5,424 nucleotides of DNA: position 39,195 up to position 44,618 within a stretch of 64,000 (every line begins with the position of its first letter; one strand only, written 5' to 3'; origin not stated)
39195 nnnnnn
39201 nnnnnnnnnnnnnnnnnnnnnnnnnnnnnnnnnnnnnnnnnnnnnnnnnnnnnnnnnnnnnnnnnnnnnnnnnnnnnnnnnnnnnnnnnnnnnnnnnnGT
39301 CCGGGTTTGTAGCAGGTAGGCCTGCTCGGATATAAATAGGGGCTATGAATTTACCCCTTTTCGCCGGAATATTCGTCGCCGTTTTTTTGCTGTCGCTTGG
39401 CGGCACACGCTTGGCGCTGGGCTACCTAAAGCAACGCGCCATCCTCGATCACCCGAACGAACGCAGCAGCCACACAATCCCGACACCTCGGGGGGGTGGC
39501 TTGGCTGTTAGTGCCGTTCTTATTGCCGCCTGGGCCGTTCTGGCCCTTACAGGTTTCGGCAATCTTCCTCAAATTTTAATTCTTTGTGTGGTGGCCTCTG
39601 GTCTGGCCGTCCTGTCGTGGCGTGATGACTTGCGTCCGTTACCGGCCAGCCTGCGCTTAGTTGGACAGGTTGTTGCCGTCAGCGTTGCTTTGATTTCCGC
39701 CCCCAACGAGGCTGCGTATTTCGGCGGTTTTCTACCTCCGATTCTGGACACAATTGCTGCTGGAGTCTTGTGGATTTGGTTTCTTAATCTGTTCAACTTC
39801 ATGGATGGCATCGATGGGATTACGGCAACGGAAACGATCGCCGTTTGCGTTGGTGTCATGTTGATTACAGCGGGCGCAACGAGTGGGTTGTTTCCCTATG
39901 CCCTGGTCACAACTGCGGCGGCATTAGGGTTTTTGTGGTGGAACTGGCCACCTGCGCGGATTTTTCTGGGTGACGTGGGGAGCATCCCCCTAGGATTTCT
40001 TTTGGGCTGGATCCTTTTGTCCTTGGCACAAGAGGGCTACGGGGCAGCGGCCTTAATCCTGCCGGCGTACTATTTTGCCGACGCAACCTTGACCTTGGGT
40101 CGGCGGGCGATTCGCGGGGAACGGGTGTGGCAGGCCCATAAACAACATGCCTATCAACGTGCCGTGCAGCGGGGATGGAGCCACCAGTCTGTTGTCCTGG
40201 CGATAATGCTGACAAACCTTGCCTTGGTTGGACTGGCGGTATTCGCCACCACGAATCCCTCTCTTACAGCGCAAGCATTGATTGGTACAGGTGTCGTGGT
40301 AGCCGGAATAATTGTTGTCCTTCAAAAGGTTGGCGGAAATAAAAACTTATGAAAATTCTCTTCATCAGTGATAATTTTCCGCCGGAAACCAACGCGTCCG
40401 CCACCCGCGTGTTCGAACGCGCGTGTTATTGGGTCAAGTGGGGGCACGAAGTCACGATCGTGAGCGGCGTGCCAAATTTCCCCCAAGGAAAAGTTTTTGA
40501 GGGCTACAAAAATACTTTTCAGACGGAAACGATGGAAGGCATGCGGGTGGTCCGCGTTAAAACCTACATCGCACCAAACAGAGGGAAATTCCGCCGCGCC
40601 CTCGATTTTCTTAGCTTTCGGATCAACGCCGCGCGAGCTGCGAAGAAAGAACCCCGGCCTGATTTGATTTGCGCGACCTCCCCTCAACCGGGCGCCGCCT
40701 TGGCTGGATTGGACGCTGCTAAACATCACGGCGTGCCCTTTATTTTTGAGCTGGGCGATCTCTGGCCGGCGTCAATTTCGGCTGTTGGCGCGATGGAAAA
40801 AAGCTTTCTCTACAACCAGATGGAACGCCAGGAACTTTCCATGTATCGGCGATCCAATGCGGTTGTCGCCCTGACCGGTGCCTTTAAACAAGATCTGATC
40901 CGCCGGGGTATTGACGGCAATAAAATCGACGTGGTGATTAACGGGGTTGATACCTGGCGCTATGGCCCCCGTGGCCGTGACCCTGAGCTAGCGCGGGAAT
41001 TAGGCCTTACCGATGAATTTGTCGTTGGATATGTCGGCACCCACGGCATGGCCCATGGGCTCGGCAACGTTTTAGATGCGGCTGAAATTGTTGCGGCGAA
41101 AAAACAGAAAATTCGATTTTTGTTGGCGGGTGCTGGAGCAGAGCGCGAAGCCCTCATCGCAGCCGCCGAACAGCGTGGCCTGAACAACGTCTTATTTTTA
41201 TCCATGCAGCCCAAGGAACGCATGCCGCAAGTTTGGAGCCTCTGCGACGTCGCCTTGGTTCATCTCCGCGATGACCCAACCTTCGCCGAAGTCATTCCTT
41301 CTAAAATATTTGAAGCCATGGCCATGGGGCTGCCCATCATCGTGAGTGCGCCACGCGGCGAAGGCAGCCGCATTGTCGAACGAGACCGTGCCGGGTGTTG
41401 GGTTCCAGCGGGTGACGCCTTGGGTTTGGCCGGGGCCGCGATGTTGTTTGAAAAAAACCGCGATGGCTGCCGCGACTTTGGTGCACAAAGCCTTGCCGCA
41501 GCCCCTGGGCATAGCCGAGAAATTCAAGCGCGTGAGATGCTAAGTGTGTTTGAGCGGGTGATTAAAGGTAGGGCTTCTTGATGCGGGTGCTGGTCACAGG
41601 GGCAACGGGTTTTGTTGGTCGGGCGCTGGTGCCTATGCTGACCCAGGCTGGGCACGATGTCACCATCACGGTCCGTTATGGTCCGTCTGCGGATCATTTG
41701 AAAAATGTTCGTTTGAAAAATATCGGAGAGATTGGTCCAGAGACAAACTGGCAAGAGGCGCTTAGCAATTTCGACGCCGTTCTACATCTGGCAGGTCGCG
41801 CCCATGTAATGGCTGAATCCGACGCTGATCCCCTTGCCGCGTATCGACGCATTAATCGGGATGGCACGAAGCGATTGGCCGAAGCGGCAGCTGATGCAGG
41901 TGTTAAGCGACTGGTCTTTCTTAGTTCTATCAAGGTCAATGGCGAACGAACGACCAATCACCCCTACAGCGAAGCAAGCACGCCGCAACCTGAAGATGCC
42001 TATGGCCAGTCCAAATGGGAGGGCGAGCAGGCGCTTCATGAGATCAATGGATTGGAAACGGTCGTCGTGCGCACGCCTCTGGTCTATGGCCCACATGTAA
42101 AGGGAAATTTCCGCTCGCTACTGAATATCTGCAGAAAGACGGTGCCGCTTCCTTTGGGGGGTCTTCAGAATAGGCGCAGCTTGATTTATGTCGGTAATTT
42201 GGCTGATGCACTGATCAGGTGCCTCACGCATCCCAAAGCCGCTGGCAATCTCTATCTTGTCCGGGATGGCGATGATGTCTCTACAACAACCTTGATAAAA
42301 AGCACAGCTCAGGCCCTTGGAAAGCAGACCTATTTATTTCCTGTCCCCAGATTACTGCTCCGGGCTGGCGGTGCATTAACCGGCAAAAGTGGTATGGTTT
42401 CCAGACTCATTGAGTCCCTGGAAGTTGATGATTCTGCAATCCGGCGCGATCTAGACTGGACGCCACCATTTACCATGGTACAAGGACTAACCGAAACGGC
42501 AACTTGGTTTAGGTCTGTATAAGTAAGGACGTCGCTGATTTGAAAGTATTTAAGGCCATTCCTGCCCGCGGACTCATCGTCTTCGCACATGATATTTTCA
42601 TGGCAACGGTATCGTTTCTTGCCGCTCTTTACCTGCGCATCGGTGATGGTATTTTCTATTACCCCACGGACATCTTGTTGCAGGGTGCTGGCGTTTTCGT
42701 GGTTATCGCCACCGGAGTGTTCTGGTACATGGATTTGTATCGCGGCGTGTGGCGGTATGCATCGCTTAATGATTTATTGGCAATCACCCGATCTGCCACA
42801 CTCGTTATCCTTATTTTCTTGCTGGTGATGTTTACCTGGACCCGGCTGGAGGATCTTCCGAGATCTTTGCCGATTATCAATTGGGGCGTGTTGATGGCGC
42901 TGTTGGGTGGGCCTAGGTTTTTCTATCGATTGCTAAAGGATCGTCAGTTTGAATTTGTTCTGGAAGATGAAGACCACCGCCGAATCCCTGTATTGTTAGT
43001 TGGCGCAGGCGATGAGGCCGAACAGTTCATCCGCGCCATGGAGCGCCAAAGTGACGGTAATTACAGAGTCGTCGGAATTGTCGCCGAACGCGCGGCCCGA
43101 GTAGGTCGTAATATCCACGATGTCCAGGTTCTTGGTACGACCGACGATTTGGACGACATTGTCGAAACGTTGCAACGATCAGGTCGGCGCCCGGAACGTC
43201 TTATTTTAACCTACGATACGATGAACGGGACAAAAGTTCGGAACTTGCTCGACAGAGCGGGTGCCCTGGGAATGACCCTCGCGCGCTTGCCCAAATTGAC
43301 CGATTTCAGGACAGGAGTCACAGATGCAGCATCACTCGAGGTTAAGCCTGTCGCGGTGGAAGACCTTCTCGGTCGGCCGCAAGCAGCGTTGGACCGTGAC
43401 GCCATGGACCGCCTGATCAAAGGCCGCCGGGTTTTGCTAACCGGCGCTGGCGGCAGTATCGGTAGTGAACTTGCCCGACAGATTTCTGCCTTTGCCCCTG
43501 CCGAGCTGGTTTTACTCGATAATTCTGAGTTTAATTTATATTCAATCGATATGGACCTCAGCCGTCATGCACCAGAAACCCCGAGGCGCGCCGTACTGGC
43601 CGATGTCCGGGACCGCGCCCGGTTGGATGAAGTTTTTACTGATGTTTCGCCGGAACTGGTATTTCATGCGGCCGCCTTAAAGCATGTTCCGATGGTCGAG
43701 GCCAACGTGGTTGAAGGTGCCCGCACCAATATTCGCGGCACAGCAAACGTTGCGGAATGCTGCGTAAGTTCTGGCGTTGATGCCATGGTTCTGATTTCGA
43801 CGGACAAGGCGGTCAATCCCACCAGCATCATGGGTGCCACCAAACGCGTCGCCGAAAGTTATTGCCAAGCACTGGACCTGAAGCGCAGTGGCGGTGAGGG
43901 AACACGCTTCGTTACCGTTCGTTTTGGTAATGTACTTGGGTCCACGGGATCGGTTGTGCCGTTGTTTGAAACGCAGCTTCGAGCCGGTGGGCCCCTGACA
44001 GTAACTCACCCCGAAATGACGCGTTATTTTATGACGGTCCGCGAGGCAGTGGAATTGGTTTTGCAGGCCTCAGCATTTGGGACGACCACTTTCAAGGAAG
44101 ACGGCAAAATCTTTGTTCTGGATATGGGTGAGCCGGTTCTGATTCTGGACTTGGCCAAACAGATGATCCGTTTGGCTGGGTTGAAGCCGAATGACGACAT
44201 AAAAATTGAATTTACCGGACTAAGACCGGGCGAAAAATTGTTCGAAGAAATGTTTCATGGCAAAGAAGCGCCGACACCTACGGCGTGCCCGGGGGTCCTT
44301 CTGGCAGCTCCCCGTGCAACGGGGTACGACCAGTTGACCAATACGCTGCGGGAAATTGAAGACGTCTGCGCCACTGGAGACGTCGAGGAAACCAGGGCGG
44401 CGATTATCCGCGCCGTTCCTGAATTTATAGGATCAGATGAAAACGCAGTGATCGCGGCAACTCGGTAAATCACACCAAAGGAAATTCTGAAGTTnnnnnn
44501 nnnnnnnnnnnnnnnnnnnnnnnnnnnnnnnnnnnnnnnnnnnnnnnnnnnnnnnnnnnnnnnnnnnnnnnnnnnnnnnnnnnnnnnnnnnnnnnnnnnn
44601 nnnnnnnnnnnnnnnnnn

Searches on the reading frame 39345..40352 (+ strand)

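Call 12: search_protein_families(library=pfam, proteins=[window:39345-40352:+], max_evalue=0.001)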
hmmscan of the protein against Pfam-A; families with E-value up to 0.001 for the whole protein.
window:39345-40352:+ (335 aa): 1 family
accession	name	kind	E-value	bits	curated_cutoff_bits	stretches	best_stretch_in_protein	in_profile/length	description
PF00953.26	Glycos_transf_4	-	1.2e-30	107.1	27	1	78-226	2-158/160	Glycosyl transferase family 4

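Call 38: search_protein_families(library=ncbifam, proteins=[window:39345-40352:+], max_evalue=0.00001)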
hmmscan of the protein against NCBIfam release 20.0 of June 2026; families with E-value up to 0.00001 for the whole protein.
window:39345-40352:+ (335 aa): 3 families
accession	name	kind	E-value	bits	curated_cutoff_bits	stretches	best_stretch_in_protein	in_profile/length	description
TIGR02380.1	ECA_wecA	exception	1.8e-15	56.9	326.05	1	13-303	7-310/346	UDP-N-acetylglucosamine--undecaprenyl-phosphate N-acetylglucosaminephosphotransferase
TIGR00445.1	mraY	equivalog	2.8e-14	53.3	192.05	1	37-298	26-314/321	phospho-N-acetylmuramoyl-pentapeptide-transferase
NF053644.1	MraY_archaea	equivalog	3.2e-10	39.9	450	1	145-218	192-266/340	pseudomurein biosynthesis MraY family phospho-N-acetylmuramoyl-pentapeptide-transferase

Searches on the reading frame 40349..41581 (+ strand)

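Call 13: search_protein_families(library=pfam, proteins=[window:40349-41581:+], max_evalue=0.001)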
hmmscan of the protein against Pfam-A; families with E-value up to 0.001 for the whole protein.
window:40349-41581:+ (410 aa): 4 families
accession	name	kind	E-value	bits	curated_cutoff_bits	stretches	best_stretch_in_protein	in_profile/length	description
PF00534.26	Glycos_transf_1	-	7e-20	71.7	26.4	1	217-379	8-167/172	Glycosyl transferases group 1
PF13579.12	Glyco_trans_4_4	-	1.1e-18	68.5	29.7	1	18-199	4-158/158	Glycosyl transferase 4-like domain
PF13439.12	Glyco_transf_4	-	3e-18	66.9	28.5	1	19-203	6-169/170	Glycosyltransferase Family 4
PF13692.12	Glyco_trans_1_4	-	5.5e-18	66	27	1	224-363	2-135/142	Glycosyl transferases group 1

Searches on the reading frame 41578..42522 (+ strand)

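Call 13: search_protein_families(library=pfam, proteins=[window:41578-42522:+], max_evalue=0.001)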
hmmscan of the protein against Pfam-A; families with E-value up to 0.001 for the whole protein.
window:41578-42522:+ (314 aa): 8 families
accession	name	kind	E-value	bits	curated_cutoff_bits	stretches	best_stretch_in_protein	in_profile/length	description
PF01370.27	Epimerase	-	1.2e-36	126.8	20.9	1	4-222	1-231/240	NAD dependent epimerase/dehydratase family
PF01073.25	3Beta_HSD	-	4.2e-27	95.3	22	1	5-243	1-264/280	3-beta hydroxysteroid dehydrogenase/isomerase family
PF04321.23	RmlD_sub_bind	-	9.4e-25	87.7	27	1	2-217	1-198/287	RmlD substrate binding domain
PF16363.11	GDP_Man_Dehyd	-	3.9e-21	76.3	27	1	5-306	1-331/332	GDP-mannose 4,6 dehydratase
PF07993.18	NAD_binding_4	-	6.8e-17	61.9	20.1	1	55-179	79-217/258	Male sterility protein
PF13460.12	NAD_binding_10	-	4.6e-16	59.7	27.2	1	8-167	1-144/184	NAD(P)H-binding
PF05368.20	NmrA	-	6.4e-09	36.3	27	1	3-129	4-119/298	NmrA-like family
PF02719.21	Polysacc_synt_2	-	1.9e-06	27.7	20.2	1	4-119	1-130/293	Polysaccharide biosynthesis protein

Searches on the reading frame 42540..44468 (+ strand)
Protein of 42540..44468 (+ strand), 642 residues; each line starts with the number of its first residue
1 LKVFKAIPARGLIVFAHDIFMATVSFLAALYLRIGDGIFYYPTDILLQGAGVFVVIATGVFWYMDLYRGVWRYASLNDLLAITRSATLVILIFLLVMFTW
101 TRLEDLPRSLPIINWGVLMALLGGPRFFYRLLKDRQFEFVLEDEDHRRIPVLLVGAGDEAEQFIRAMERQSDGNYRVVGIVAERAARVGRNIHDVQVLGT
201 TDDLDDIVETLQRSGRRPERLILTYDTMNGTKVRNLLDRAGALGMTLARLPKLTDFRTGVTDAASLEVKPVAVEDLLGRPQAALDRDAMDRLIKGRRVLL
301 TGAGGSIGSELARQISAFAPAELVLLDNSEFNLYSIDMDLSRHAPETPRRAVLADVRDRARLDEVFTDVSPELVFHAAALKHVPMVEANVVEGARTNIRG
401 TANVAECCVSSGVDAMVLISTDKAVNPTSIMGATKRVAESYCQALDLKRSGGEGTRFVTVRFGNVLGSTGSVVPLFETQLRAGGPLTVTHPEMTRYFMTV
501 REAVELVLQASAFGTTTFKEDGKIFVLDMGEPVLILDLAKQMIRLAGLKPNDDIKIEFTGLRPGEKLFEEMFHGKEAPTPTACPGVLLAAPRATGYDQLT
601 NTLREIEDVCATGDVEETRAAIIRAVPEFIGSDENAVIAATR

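Call 13: search_protein_families(library=pfam, proteins=[window:42540-44468:+], max_evalue=0.001)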
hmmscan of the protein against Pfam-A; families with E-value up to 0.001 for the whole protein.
window:42540-44468:+ (642 aa): 7 families
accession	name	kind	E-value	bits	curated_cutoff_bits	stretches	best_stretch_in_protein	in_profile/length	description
PF02719.21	Polysacc_synt_2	-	2.6e-112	375.2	20.2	1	298-586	1-288/293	Polysaccharide biosynthesis protein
PF01370.27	Epimerase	-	1.4e-20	74.2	20.9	1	298-510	1-224/240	NAD dependent epimerase/dehydratase family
PF04321.23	RmlD_sub_bind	-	1.6e-13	50.8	27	1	297-423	2-103/287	RmlD substrate binding domain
PF16363.11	GDP_Man_Dehyd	-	2.2e-10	40.9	27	1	299-422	1-130/332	GDP-mannose 4,6 dehydratase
PF01073.25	3Beta_HSD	-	7.3e-10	38.8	22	1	300-429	2-124/280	3-beta hydroxysteroid dehydrogenase/isomerase family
PF13727.12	CoA_binding_3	-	8e-09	36.2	25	1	65-210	4-139/175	CoA-binding domain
PF08659.16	KR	-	0.00093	19.6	22.6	0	298-421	3-136/180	KR domain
